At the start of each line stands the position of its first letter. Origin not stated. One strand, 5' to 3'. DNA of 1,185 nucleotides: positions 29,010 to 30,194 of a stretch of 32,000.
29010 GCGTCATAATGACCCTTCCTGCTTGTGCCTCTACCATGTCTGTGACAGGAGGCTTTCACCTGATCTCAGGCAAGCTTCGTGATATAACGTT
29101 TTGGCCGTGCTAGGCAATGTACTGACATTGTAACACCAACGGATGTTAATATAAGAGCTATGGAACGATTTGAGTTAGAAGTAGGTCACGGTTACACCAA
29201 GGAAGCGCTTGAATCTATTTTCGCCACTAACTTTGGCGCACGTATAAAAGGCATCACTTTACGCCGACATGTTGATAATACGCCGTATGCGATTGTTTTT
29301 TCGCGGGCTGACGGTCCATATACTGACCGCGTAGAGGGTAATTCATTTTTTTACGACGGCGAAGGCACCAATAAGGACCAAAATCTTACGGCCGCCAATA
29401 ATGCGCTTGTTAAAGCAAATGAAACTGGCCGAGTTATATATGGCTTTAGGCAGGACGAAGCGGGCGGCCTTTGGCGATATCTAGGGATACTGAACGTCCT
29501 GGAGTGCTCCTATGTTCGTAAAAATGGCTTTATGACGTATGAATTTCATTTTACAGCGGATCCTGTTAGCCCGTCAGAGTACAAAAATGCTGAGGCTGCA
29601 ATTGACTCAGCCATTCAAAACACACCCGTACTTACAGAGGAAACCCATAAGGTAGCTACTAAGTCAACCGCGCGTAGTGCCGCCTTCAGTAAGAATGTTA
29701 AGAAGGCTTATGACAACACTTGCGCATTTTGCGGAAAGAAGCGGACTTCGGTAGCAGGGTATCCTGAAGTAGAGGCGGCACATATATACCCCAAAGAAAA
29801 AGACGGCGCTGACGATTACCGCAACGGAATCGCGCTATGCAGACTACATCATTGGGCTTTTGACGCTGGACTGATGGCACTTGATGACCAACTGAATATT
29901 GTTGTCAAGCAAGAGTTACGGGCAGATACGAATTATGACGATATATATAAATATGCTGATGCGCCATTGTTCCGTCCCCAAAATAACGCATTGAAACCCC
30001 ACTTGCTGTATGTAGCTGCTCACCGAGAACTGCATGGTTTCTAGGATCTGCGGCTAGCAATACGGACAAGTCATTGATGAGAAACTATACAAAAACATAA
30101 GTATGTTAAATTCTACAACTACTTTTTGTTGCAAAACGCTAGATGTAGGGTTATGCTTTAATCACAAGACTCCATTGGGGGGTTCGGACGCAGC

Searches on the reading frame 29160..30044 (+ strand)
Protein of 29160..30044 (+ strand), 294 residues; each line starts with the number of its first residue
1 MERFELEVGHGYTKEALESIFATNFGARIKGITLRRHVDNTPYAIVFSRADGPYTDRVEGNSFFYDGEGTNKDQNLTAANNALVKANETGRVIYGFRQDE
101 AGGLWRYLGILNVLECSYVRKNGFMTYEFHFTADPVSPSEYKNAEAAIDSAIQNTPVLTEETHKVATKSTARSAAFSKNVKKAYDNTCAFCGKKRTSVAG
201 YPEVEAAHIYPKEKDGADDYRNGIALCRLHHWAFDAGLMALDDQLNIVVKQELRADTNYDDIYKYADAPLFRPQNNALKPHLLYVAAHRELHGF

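Call 50: search_protein_families(library=pfam, proteins=[window:29160-30044:+], max_evalue=0.001)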
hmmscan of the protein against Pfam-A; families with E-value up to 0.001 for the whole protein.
window:29160-30044:+ (294 aa): 3 families
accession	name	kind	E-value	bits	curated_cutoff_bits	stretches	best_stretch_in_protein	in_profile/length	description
PF13391.12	HNH_2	-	8.3e-13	48.4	21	1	188-242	1-66/66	HNH endonuclease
PF02182.23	SAD_SRA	-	1.7e-07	31.5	30.7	1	21-132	22-143/148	SAD/SRA domain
PF01844.29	HNH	-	0.00075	20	21.4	0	188-228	1-38/47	HNH endonuclease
